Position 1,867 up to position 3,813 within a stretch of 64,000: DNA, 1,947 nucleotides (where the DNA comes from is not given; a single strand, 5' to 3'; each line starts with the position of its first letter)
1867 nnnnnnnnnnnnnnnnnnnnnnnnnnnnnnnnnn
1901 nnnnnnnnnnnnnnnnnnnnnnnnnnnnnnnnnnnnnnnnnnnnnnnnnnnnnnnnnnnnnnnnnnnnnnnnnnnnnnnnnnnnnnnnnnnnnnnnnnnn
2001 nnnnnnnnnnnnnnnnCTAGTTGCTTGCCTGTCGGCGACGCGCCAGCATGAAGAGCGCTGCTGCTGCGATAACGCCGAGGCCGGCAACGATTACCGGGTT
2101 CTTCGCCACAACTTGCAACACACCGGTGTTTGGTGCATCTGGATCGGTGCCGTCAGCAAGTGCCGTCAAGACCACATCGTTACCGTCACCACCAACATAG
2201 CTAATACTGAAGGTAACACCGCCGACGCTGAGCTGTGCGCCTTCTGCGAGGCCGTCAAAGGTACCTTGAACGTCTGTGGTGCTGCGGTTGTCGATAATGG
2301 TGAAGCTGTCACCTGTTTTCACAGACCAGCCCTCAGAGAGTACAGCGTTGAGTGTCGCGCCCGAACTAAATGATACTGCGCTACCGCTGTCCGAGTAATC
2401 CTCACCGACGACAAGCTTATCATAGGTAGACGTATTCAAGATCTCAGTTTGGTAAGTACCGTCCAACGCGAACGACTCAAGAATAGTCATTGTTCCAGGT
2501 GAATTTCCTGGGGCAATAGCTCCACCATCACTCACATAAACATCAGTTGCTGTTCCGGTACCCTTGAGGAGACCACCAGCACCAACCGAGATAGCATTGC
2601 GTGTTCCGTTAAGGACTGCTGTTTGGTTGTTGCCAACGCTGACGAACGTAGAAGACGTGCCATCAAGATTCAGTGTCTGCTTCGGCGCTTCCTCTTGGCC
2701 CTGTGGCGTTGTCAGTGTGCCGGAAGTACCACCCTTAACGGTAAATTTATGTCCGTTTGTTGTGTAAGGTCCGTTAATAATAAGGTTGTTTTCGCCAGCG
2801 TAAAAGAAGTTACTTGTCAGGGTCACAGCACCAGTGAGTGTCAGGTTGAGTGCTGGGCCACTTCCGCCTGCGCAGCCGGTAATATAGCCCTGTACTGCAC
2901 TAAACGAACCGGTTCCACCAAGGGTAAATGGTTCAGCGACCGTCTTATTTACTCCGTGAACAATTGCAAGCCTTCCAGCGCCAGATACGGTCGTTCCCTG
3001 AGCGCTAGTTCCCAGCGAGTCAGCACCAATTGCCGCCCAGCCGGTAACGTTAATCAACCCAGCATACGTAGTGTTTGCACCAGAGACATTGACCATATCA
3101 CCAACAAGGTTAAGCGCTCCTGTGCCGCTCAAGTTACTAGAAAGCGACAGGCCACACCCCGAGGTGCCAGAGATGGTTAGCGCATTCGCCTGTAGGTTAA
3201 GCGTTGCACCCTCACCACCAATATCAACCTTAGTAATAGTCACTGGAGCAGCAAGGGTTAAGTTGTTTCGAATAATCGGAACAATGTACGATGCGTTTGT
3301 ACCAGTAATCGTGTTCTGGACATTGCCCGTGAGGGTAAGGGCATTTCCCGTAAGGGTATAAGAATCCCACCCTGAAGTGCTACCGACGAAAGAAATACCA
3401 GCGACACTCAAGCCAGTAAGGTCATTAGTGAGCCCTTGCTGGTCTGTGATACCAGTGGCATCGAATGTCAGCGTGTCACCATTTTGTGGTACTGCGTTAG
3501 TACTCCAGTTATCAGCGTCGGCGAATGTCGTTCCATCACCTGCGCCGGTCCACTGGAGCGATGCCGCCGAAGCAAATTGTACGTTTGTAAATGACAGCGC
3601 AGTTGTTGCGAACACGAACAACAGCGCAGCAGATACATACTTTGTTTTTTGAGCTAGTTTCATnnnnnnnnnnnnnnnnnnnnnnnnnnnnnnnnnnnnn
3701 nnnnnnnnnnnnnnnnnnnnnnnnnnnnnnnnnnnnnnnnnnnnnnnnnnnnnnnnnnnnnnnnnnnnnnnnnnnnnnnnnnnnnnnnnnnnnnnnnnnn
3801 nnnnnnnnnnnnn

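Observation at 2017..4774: Class F sortase paired with an autotransporter-style beta-helix passenger carrying an APNTG anchor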

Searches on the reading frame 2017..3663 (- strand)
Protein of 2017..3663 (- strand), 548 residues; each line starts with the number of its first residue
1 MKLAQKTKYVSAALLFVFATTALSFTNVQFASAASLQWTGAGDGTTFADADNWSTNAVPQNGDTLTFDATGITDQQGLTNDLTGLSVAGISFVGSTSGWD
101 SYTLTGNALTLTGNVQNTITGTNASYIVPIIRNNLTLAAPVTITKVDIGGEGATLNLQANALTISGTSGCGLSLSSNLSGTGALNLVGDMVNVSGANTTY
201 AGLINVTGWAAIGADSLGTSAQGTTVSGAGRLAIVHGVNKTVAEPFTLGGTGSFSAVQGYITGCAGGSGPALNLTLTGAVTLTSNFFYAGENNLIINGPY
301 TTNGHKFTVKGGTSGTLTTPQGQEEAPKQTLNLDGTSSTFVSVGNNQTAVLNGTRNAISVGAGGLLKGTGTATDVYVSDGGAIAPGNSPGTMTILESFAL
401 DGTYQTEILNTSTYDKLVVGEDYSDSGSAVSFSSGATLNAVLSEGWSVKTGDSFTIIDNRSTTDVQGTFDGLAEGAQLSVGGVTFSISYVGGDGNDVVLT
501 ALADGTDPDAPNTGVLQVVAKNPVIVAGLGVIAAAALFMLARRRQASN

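Call 3: search_protein_families(library=pfam, proteins=[window:2017-3663:-], max_evalue=0.1)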
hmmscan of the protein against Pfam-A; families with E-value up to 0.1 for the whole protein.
window:2017-3663:- (548 aa): 1 family
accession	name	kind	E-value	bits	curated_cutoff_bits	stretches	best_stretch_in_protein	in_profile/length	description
PF14828.11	Amnionless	-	0.091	12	30.4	0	44-69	7-32/442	Amnionless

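Call 4: search_protein_families(library=ncbifam, proteins=[window:2017-3663:-], max_evalue=0.1)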
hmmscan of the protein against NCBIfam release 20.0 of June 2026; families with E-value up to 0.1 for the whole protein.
window:2017-3663:- (548 aa): 1 family
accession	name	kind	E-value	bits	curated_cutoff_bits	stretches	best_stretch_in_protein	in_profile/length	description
NF051874.1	PVV_CTERM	equivalog_domain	0.089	12.6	27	0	527-546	15-35/38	PVV-CTERM domain-containing choice-of-anchor G protein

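Call 6: find_homologous_proteins(query=window:2017-3663:-)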
Query window:2017-3663:- (548 aa): 580 proteins with E <= 0.001 among 8000 candidates; the best 120 are listed.
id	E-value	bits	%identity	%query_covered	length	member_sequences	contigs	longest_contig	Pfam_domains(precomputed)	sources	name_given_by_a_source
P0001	0.0e+0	1144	100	100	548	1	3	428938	-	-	-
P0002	4.7e-240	816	71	100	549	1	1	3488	-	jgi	jgi:hypothetical protein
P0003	5.2e-240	816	71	100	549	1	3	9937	-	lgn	-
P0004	6.0e-240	815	71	100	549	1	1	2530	-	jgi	jgi:hypothetical protein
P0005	5.2e-239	812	71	100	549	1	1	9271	-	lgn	-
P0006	6.0e-239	812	71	100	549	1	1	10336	-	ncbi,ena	-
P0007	7.7e-239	812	70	100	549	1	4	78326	-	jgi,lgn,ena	-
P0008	1.9e-224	764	70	95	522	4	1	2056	-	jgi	jgi:hypothetical protein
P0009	1.2e-213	729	64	100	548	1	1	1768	-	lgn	-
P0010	9.0e-213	726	64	100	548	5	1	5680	-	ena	-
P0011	8.2e-209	713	65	100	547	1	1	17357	-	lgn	-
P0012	2.0e-208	711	64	100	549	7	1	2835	-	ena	-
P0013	4.4e-208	710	65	100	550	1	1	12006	-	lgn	-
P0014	5.8e-206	703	62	99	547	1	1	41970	-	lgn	-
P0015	1.2e-202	692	62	100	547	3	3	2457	-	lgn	-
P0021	1.4e-196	672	61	100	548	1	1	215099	-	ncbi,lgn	-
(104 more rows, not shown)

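Call 23: search_protein_families(library=pfam, alignment_id=A1, max_evalue=0.01)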
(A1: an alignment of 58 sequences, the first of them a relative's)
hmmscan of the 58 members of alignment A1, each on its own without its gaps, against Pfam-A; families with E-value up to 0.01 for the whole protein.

A. member 1, P0001 (548 aa): 0 families

B. families by the number of members that match (of 58 scanned): 4 families
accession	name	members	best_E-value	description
PF12911.12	OppC_N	1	0.0056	N-terminal TM domain of oligopeptide transport permease C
PF14828.11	Amnionless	1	0.0057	Amnionless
PF19029.5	DUF883_C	1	0.0067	DUF883 C-terminal glycine zipper region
PF14020.11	DUF4236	1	0.0082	Protein of unknown function (DUF4236)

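Call 24: search_solved_structures(query=A1, max_evalue=1, show_alignments=2)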
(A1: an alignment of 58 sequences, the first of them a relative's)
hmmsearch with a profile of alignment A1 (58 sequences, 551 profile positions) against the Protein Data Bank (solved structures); distinct sequences matched with E-value up to 1: 2.
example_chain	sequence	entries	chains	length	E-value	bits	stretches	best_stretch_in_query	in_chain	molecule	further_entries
8e7f_A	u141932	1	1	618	4.9e-10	42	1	347-460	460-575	Extracellular serine protease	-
8x8h_A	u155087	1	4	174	0.046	15.7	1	156-259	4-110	Pectate disaccharide-lyase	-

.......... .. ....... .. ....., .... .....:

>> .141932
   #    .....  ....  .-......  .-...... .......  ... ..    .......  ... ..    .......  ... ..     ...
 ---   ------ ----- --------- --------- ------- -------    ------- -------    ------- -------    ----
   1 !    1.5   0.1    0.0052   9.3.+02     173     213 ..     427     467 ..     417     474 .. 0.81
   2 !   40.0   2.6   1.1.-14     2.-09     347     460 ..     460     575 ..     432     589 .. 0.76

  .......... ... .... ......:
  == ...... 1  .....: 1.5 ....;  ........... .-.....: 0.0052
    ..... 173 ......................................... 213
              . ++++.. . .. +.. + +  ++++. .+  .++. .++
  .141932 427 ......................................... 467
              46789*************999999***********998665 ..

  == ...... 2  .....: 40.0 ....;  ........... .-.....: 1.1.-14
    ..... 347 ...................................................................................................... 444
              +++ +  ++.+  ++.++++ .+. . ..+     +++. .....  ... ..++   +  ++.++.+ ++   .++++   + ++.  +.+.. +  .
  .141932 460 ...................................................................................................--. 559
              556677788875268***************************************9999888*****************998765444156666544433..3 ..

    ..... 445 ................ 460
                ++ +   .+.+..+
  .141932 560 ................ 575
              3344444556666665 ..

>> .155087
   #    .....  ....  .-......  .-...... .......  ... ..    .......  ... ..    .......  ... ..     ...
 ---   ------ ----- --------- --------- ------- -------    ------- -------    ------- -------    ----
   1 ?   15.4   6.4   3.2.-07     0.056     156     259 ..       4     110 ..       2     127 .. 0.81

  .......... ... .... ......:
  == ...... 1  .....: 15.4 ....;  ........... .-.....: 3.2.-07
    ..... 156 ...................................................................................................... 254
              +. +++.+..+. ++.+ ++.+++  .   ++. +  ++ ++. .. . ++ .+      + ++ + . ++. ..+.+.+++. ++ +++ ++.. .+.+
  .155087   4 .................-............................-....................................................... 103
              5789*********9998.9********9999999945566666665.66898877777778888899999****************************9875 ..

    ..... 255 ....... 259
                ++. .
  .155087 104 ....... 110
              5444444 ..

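Call 28: predict_structure(alignment_id=A1)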
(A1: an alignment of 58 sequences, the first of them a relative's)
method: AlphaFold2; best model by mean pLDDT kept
length: 548 residues; sequences in the alignment: 58
mean_pLDDT: 91.2   pTM: 0.79
mean pLDDT of the five models: 91.2, 90.3, 89.5, 89.1, 87.6
residues with pLDDT >= 90: 429; 70-90: 73; 50-70: 41; < 50: 5
segments of 3 or more residues with pLDDT < 50: none
pLDDT, mean of each block of 10 residues (from residue 1): 68 79 58 84 96 96 97 95 98 94 98 98 94 98 97 95 94 94 95 91 96 83 92 95 96 90 68 96 98 95 98 96 97 95 97 97 97 97 92 98 96 96 95 96 93 97 96 96 95 89 84 55 73 87 72
secondary structure, 60 per line:
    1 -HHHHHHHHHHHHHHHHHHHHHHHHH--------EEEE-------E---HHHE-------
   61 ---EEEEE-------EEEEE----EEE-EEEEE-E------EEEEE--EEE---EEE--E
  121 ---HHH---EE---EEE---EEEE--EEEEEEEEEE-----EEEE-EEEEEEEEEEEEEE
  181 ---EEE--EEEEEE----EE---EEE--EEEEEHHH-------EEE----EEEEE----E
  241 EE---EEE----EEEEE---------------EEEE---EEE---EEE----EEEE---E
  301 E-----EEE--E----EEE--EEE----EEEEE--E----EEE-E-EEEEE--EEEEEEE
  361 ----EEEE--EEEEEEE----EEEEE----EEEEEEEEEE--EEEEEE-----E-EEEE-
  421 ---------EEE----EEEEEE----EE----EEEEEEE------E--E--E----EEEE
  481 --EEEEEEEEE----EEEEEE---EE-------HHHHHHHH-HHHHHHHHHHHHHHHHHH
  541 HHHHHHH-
elements in order: H2-26 E35-38 E64-68 E76-80 E85-87 E89-93 E102-106 E109-111 E115-117 E135-137 E141-144 E147-156 E162-165 E167-180 E184-186 E189-194 E204-206 E209-213 E224-226 E231-235 E240-242 E246-248 E253-257 E273-276 E280-282 E286-288 E293-296 E307-309 E317-319 E322-324 E329-333 E341-343 E347-351 E354-360 E365-368 E371-377 E382-386 E391-400 E403-408 E416-419 E430-432 E437-442 E453-459 E477-480 E483-491 E496-501 H514-521 H523-547

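Call 32: fold_search(model_id=the predicted structure, library=pdb)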
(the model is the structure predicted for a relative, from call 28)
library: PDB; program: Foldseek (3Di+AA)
matches with E <= 10: 75; with E <= 0.001: 4
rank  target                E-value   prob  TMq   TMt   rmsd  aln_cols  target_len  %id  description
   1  7jvi_A                7.8e-05  1.00  0.22  0.27  14.0       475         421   13  Crystal structure of a beta-helix domain retrieved from capybara gut metagenome (released 2021-09-08)
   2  7ko9                  4.4e-04  0.99  0.23  0.23  18.4       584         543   14  Crystal structure of antigen 43 from uropathogenic Escherichia coli UTI89 (released 2022-03-09)
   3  7koh_C                7.0e-04  0.92  0.19  0.19  18.9       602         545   14  Crystal structure of antigen 43 from Escherichia coli EDL933 (released 2022-03-09)
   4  8e7f                  7.7e-04  1.00  0.23  0.21  10.5       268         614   19  Crystal structure of the autotransporter Ssp from Serratia marcescens. (released 2023-03-08)
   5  3syj                  2.5e-03  0.82  0.19  0.13  21.0       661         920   13  Crystal structure of the Haemophilus influenzae Hap adhesin (released 2011-08-24)
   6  2iou_G                3.2e-03  0.97  0.24  0.26  18.0       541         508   12  Major Tropism Determinant P1 (Mtd-P1) Variant Complexed with Bordetella brochiseptica Virulence Factor Pertactin extra (released 2007-10-23)
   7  1wxr                  3.4e-03  0.30  0.13  0.08  23.5       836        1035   10  Crystal structure of Heme Binding protein, an autotransporter hemoglobine protease from pathogenic Escherichia coli (released 2005-03-01)
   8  7koh_D                5.7e-03  0.77  0.19  0.19  19.4       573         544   14  Crystal structure of antigen 43 from Escherichia coli EDL933 (released 2022-03-09)
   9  7koh_B                9.1e-03  0.80  0.19  0.19  17.9       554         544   14  Crystal structure of antigen 43 from Escherichia coli EDL933 (released 2022-03-09)
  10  1dab                  2.3e-02  0.82  0.22  0.22  18.2       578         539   11  The Structure of Bordetella Pertussis Virulence Factor P.69 Pertactin (released 1999-12-15)
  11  3h09_A                2.8e-02  0.51  0.20  0.13  20.3       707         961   11  The structure of Haemophilus influenzae IgA1 protease (released 2009-04-21)
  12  9mne_A                4.8e-02  0.54  0.24  0.15  24.5       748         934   12  Crystal structure of enteropathogenic Escherichia coli EspC (released 2025-10-29)
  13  5j44_A                1.1e-01  0.11  0.14  0.09  23.0       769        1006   11  Crystal structure of the Secreted Extracellular protein A (SepA) from Shigella flexneri (released 2017-04-12)
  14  3sze                  1.6e-01  0.15  0.17  0.12  21.6       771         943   10  Crystal structure of the passenger domain of the E. coli autotransporter EspP (released 2011-10-12)
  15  9mne_B                2.1e-01  0.28  0.24  0.15  24.6       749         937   11  Crystal structure of enteropathogenic Escherichia coli EspC (released 2025-10-29)
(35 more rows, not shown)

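Call 33: find_related_loci(query=A1, collection=genome_contigs, flank=3000)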
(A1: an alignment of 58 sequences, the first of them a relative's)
Query A1 (548 aa) in genome_contigs; peptide patterns used: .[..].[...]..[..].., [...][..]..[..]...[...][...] (x = any residue, [..] = any of these).
599 stretches matched a pattern (row limit reached: there are more); 400 encode a relative of the query (tblastn E <= 1e-3); the best 80 are kept; 79 distinct loci.
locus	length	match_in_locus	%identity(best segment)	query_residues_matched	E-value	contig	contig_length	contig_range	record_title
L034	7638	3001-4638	55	1-546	0e+0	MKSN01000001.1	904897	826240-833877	MAG: Candidatus Saccharibacteria bacterium 49-20 SCNpilot_bf_inoc_scaffold_22, whole genome shotgun sequence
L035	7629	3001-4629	44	8-544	1e-108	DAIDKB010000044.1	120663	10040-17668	MAG TPA_asm: bacterium isolate clean398 k141_609593, whole genome shotgun sequence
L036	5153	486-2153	42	6-541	3e-98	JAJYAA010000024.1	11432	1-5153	MAG: bacterium isolate BP8.bin114 NODE_8980_length_11432_cov_1.482795, whole genome shotgun sequence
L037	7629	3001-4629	35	1-543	9e-82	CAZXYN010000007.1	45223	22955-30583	MAG TPA_asm: uncultured Candidatus Saccharibacteria bacterium isolate SRP344714_co2_374 genome assembly, contig: NODE_18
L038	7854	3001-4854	37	1-546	4e-76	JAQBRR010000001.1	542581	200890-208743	MAG: Candidatus Saccharibacteria bacterium isolate RYN_406 scaffold_3709492, whole genome shotgun sequence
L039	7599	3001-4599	37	6-544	1e-70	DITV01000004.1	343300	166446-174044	MAG TPA_asm: Candidatus Saccharibacteria bacterium UBA6175 UBA6175_contig_547, whole genome shotgun sequence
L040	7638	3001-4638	35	1-545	3e-66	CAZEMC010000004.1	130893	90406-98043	MAG TPA_asm: uncultured Candidatus Saccharibacteria bacterium isolate SRP342105_co1_113 genome assembly, contig: NODE_14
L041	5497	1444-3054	35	38-545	1e-61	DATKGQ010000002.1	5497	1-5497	MAG TPA_asm: Candidatus Saccharimonadales bacterium isolate SMAG_U14555 k141_186541, whole genome shotgun sequence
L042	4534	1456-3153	34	1-547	9e-58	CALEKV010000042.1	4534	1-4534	MAG TPA_asm: uncultured Candidatus Saccharibacteria bacterium isolate SRR3330208_bin.157_CONCOCT_v1.1_MAG genome assembl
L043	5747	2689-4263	35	2-523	3e-57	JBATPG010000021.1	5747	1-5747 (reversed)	MAG: Candidatus Saccharimonadales bacterium isolate MFD10525_ilm_asm_bin22 k127_131479, whole genome shotgun sequence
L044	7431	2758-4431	33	1-543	2e-51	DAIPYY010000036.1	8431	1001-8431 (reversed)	MAG TPA_asm: Candidatus Saccharibacteria bacterium isolate CTOTU7647 NODE_13196_length_8431_cov_5.887775, whole genome s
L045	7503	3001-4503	32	25-544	4e-48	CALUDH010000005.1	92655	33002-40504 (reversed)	MAG: uncultured Candidatus Saccharibacteria bacterium isolate Tcv98XDF6C_bin.50.MAG genome assembly, contig: NODE_168_le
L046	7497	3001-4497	32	25-544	2e-47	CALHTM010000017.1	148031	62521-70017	MAG TPA_asm: uncultured Candidatus Saccharibacteria bacterium isolate ERR589708_bin.73_CONCOCT_v1.1_MAG genome assembly,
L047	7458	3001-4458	32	38-544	2e-46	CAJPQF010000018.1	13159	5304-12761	Candidatus Saccharibacteria bacterium isolate SRR9217428-mag-bin.11 genome assembly, contig: SRR9217428-mag-bin.11_1360,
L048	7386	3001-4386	32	31-514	5e-46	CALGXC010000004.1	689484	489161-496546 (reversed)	MAG TPA_asm: uncultured Candidatus Saccharibacteria bacterium isolate SRR8114034_bin.47_CONCOCT_v1.1_MAG genome assembly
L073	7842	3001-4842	39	358-548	1e-23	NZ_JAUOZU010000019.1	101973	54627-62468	Rhizobium alvei strain TNR-22 contig19, whole genome shotgun sequence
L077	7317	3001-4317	30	32-502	2e-20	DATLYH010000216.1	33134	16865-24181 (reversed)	MAG TPA_asm: Gemmataceae bacterium isolate SMAG_U13267 k141_260178, whole genome shotgun sequence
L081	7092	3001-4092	32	150-502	6e-19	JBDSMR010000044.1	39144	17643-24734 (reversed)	MAG: Usitatibacter sp. isolate cluster1_bin.398 k127_9829412, whole genome shotgun sequence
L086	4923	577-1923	29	13-500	1e-17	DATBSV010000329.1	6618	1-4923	MAG TPA_asm: Casimicrobiaceae bacterium isolate SMAG_U4166 k141_1181847, whole genome shotgun sequence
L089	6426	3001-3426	39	362-502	5e-17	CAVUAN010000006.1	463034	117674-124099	MAG: uncultured Acidobacteriota bacterium isolate MFD02134.bin.2.200 genome assembly, contig: contig_16219, whole genome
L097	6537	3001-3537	40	364-538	2e-16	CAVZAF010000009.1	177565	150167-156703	MAG: uncultured Acidimicrobiales bacterium isolate MFD02134.bin.2.1 genome assembly, contig: contig_35575, whole genome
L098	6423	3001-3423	43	363-504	3e-16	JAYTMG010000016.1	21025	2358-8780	MAG: Verrucomicrobiaceae bacterium isolate GFS_3520 GFS_3520_15, whole genome shotgun sequence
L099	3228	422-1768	39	375-545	2e-16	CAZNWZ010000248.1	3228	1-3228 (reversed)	MAG TPA_asm: uncultured Lysobacter sp. isolate SRP173033_co3_158 genome assembly, contig: NODE_51466_length_3228_cov_33.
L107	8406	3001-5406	42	363-501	2e-15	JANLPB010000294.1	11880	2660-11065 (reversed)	MAG: Ilumatobacteraceae bacterium isolate OTE_38_metabat_448 OTE_38_k141_1909383, whole genome shotgun sequence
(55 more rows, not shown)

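Call 36: search_protein_families(library=ncbifam, proteins=[L073:1963-5769:+, L081:2203-4206:+, L086:442-2037:+, L089:2047-3684:+, L098:1-3504:+, L099:2-1768:+, L107:1078-5664:+, L097:2407-4311:+, L077:2749-4320:+], max_evalue=0.01)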
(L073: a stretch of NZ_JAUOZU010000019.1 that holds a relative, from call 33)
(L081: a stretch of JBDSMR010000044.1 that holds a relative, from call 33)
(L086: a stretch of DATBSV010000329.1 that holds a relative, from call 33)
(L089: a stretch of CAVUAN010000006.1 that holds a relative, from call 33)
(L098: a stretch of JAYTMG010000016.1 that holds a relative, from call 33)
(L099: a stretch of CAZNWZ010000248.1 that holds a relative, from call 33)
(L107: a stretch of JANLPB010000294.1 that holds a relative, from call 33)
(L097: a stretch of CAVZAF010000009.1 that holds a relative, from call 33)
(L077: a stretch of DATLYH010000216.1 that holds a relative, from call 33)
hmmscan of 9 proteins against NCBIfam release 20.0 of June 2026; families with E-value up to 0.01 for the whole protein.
L073:1963-5769:+ (1269 aa): 2 families
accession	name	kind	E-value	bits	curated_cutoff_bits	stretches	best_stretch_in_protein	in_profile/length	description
NF051851.1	AtpSerPepEprS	equivalog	3.1e-15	55.3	1700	2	292-404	451-564/988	autotransporter serine peptidase EprS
NF035945.1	Zn_serralysin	subfamily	7.7e-13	48.4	500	1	1150-1220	322-397/462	serralysin family metalloprotease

L081:2203-4206:+ (668 aa): 4 families
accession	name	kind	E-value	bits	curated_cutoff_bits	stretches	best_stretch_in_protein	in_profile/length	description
NF051851.1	AtpSerPepEprS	equivalog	5.2e-10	38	1700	1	453-571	449-565/988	autotransporter serine peptidase EprS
TIGR02601.1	autotrns_rpt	repeat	1.8e-09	37.2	19.85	2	455-485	1-31/32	beta strand repeat protein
NF011847.1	PRK15319.1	equivalog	7.9e-06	23.3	2249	0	274-565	805-1060/2050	fibronectin-binding autotransporter adhesin ShdA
TIGR04174.1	IPTL_CTERM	subfamily_domain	0.00049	20.3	20.5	1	640-666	1-27/27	IPTL-CTERM sorting domain-containing protein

L086:442-2037:+ (532 aa): 2 families
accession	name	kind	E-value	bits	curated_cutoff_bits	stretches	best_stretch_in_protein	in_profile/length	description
TIGR02601.1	autotrns_rpt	repeat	1.4e-07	31.1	19.85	1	210-239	1-30/32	beta strand repeat protein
NF033865.1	fusolisin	equivalog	0.0026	15.9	999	1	205-239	452-486/1006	fusolisin family autotransporter serine protease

L089:2047-3684:+ (546 aa): 0 families

L098:1-3504:+ (1168 aa): 5 families
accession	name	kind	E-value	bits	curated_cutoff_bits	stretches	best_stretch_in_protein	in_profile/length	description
TIGR02601.1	autotrns_rpt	repeat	2e-38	129.7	19.85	6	580-609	1-30/32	beta strand repeat protein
NF051851.1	AtpSerPepEprS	equivalog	6e-25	87.5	1700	2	956-1075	451-565/988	autotransporter serine peptidase EprS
NF011847.1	PRK15319.1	equivalog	4.9e-08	30.6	2249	2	400-757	643-997/2050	fibronectin-binding autotransporter adhesin ShdA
NF033865.1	fusolisin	equivalog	7.7e-06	24.3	999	2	577-680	454-553/1006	fusolisin family autotransporter serine protease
NF038126.1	PEP_CTERM_FxDxF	subfamily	0.0006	20.1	50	1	1065-1162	77-165/165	FxDxF family PEP-CTERM protein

L099:2-1768:+ (589 aa): 4 families
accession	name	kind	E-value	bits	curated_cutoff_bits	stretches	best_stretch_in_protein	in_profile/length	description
NF051851.1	AtpSerPepEprS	equivalog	1.2e-25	89.8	1700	2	380-501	451-570/988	autotransporter serine peptidase EprS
TIGR02601.1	autotrns_rpt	repeat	3.5e-12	45.9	19.85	2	380-408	1-29/32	beta strand repeat protein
TIGR04174.1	IPTL_CTERM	subfamily_domain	2.4e-07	30.9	20.5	1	563-588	1-26/27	IPTL-CTERM sorting domain-containing protein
NF033865.1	fusolisin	equivalog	0.0014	16.8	999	1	372-426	449-503/1006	fusolisin family autotransporter serine protease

L107:1078-5664:+ (1529 aa): 0 families

L097:2407-4311:+ (635 aa): 3 families
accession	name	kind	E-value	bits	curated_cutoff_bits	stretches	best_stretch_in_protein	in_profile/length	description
NF033435.1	S-layer_Clost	equivalog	3.8e-18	65.7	650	1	339-495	383-551/728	S-layer protein SlpA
NF051851.1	AtpSerPepEprS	equivalog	8e-13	47.3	1700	1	155-310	452-610/988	autotransporter serine peptidase EprS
TIGR02601.1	autotrns_rpt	repeat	9.2e-06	25.4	19.85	1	155-186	2-32/32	beta strand repeat protein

L077:2749-4320:+ (524 aa): 3 families
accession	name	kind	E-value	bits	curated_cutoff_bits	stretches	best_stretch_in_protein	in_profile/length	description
NF051851.1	AtpSerPepEprS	equivalog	3.5e-19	68.4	1700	1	345-466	451-567/988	autotransporter serine peptidase EprS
TIGR02601.1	autotrns_rpt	repeat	3.2e-17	61.9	19.85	2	207-237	1-31/32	beta strand repeat protein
NF011847.1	PRK15319.1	equivalog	7.3e-07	26.7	2249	1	179-480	675-956/2050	fibronectin-binding autotransporter adhesin ShdA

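Call 37: search_protein_families(library=pfam, proteins=[L073:1963-5769:+, L081:2203-4206:+, L086:442-2037:+, L089:2047-3684:+, L098:1-3504:+, L099:2-1768:+, L107:1078-5664:+, L097:2407-4311:+, L077:2749-4320:+], max_evalue=0.01)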
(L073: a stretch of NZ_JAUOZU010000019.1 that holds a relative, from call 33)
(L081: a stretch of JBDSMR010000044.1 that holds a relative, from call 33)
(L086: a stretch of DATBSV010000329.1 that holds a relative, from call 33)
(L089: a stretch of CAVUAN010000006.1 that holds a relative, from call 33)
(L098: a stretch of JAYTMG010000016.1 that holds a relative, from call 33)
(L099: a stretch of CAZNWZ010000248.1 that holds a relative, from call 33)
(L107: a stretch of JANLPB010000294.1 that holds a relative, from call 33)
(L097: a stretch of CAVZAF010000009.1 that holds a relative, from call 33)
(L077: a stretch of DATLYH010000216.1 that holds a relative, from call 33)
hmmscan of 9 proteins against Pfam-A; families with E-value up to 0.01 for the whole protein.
L073:1963-5769:+ (1269 aa): 2 families
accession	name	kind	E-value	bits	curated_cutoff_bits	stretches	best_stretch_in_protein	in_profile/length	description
PF16184.11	Cadherin_3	-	6.3e-19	68.4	25.5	1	927-1023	2-98/106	Cadherin-like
PF00028.23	Cadherin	-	1.3e-05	25.9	28.8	1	1056-1125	4-83/93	Cadherin domain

L081:2203-4206:+ (668 aa): 1 family
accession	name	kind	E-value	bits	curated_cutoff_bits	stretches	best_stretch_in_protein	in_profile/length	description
PF12951.13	PATR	-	2.1e-10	40.9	27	2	456-484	1-29/30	Passenger-associated-transport-repeat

L086:442-2037:+ (532 aa): 1 family
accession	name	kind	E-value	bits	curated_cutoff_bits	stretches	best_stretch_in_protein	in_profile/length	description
PF12951.13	PATR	-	4.6e-08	33.4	27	1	211-239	1-29/30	Passenger-associated-transport-repeat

L089:2047-3684:+ (546 aa): 0 families

L098:1-3504:+ (1168 aa): 2 families
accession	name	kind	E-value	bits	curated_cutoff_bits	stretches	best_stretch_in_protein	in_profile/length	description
PF12951.13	PATR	-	9.9e-35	118.7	27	6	581-608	1-28/30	Passenger-associated-transport-repeat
PF07589.16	PEP-CTERM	-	2.9e-05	24.4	20.7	1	1138-1162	1-24/24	PEP-CTERM motif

L099:2-1768:+ (589 aa): 3 families
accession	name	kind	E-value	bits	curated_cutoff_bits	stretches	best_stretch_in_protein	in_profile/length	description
PF12951.13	PATR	-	2e-13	50.6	27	2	381-408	1-28/30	Passenger-associated-transport-repeat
PF18203.6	IPTL-CTERM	-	1.3e-09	38.2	20.8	1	562-588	2-28/28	IPTL-CTERM motif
PF16127.10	DUF4839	-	0.0072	16.9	25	0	215-245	11-41/123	Domain of unknown function (DUF4839)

L107:1078-5664:+ (1529 aa): 0 families

L097:2407-4311:+ (635 aa): 2 families
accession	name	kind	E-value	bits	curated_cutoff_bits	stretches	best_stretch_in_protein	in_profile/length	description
PF04122.17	CW_binding_2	-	8.9e-44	148.4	24.9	3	449-530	1-67/73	Cell wall binding domain 2 (CWB2)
PF12951.13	PATR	-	1.1e-06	29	27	1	155-185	1-30/30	Passenger-associated-transport-repeat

L077:2749-4320:+ (524 aa): 1 family
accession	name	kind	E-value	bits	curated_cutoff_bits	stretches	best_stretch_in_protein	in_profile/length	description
PF12951.13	PATR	-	2.6e-16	59.8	27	2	208-236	1-29/30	Passenger-associated-transport-repeat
